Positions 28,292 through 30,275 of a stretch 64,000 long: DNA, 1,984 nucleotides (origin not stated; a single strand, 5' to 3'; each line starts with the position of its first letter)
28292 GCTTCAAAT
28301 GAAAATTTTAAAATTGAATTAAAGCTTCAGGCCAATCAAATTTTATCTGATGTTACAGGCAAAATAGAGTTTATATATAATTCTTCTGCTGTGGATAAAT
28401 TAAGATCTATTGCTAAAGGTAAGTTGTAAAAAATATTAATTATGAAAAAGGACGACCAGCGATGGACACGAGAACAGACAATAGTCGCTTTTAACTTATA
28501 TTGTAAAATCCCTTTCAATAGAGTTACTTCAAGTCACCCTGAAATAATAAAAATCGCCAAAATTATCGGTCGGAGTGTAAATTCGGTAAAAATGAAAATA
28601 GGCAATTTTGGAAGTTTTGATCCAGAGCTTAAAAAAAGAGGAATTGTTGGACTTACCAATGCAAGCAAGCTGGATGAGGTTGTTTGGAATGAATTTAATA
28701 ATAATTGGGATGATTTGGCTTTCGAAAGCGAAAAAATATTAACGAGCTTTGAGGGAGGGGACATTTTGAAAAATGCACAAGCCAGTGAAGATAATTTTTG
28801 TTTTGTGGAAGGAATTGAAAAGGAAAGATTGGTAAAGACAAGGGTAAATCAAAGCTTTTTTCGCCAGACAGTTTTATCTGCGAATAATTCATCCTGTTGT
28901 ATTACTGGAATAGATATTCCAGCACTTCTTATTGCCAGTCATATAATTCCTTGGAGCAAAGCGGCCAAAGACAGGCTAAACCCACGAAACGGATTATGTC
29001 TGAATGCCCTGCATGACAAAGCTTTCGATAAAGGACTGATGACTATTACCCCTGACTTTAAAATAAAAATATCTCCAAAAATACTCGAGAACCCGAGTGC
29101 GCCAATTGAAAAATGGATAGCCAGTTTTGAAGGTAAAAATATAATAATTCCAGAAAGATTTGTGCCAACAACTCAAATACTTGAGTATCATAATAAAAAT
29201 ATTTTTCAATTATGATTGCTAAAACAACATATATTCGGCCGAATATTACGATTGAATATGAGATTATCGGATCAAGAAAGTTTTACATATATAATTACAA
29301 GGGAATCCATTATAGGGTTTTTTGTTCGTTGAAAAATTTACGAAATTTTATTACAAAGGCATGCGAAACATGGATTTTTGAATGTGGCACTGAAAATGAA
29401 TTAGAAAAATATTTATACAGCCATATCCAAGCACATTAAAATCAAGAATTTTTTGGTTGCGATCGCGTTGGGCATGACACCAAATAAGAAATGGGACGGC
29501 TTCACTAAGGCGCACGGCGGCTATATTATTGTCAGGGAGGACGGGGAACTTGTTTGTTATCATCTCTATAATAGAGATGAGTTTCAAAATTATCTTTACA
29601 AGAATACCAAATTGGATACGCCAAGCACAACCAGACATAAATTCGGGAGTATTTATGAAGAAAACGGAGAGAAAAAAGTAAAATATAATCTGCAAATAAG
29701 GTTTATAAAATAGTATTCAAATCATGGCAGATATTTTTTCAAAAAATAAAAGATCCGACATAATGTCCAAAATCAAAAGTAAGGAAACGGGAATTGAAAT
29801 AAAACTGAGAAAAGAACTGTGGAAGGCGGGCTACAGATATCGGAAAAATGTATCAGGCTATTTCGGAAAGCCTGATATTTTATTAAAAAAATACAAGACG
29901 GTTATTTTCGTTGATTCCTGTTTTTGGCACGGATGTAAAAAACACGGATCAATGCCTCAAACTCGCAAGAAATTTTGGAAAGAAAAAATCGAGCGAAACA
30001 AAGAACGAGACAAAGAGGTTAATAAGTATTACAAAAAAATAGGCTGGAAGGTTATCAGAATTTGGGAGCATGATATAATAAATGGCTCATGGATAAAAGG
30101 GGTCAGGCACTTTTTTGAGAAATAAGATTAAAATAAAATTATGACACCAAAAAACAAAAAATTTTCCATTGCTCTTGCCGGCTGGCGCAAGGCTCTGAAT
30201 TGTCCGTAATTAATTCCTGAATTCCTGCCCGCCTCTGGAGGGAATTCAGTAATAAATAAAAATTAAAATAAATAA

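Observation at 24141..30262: A 6-kb defense-like island bounded by short direct repeats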

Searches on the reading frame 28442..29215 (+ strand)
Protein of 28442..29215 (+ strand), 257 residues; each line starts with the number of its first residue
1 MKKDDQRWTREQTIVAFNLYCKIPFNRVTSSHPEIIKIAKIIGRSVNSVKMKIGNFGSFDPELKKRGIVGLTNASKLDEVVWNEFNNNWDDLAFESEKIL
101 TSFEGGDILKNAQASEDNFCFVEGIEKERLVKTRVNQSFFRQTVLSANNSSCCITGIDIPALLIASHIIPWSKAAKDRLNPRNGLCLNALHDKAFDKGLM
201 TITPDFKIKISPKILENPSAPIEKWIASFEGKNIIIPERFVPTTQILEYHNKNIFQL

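Call 10: search_protein_families(library=pfam, proteins=[window:28442-29215:+], max_evalue=0.01)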
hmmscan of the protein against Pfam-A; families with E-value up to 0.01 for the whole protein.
window:28442-29215:+ (257 aa): 1 family
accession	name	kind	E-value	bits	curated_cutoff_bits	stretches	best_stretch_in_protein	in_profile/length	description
PF13391.12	HNH_2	-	4.3e-14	52.6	21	1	152-202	1-65/66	HNH endonuclease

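Call 12: search_protein_families(library=padloc, proteins=[window:28442-29215:+], max_evalue=0.01)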
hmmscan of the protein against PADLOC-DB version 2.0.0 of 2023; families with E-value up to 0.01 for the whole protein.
window:28442-29215:+ (257 aa): 2 families
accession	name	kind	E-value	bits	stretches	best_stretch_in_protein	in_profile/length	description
PDLC04132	HNH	-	3.5e-94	313.1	1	4-256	25-273/286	-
PDLC03546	HNH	-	2.1e-46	156.2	2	129-255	151-277/282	Type II restriction enzyme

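Call 13: search_protein_families(library=ncbifam, proteins=[window:28442-29215:+], max_evalue=0.01)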
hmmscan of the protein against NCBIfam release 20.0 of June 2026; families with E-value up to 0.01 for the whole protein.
window:28442-29215:+ (257 aa): 1 family
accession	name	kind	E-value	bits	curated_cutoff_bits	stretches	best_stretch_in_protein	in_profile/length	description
NF045808.1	PT-DNA_restrict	exception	9.7e-17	61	180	1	129-256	156-284/284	phosphorothioated DNA-binding restriction endonuclease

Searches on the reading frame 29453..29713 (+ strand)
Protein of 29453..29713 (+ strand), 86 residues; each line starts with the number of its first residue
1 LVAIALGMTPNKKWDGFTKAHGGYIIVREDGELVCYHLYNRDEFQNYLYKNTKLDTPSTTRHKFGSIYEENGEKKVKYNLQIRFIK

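Call 10: search_protein_families(library=pfam, proteins=[window:29453-29713:+], max_evalue=0.01)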
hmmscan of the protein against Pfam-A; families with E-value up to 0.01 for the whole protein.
window:29453-29713:+ (86 aa): 1 family
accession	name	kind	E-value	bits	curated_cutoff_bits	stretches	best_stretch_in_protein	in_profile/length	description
PF09561.16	RE_HpaII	-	3.9e-37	128.8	25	1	1-84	276-359/359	HpaII restriction endonuclease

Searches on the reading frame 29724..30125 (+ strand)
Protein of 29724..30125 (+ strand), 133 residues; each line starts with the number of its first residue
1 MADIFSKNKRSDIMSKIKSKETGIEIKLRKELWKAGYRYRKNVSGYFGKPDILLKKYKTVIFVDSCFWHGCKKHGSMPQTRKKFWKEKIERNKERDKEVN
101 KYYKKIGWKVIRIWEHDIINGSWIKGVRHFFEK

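Call 11: search_protein_families(library=pfam, proteins=[window:29724-30125:+], max_evalue=0.01)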
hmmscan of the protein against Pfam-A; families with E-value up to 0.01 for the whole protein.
window:29724-30125:+ (133 aa): 2 families
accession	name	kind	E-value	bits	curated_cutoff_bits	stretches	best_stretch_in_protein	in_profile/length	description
PF03852.21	Vsr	-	1.3e-29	102.2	27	1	2-71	1-70/74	DNA mismatch endonuclease Vsr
PF18741.7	MTES_1575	-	0.0058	17.1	38.2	0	90-117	53-80/96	REase_MTES_1575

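Call 12: search_protein_families(library=padloc, proteins=[window:29724-30125:+], max_evalue=0.01)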
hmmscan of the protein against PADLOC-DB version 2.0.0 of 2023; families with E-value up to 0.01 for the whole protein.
window:29724-30125:+ (133 aa): 1 family
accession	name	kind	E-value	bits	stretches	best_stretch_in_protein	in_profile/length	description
PDLC03397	Vsr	-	2.2e-23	81.1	1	1-117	1-118/156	Type II nicking endonuclease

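Call 66: find_encoding_contigs(protein=window:29724-30125:+, flank=10000, max_places=10)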
Protein window:29724-30125:+ (133 aa): 2 contigs read that carry it; 2 places shown.
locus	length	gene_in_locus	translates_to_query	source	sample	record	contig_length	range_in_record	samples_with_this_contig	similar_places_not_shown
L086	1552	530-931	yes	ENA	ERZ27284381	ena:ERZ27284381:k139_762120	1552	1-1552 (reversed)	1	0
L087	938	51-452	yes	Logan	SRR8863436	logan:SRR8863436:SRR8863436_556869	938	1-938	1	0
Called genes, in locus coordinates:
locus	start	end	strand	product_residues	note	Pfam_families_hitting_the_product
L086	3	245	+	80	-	?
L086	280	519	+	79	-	PF09561:RE_HpaII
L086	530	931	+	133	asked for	PF03852:Vsr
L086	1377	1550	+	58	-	?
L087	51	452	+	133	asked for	PF03852:Vsr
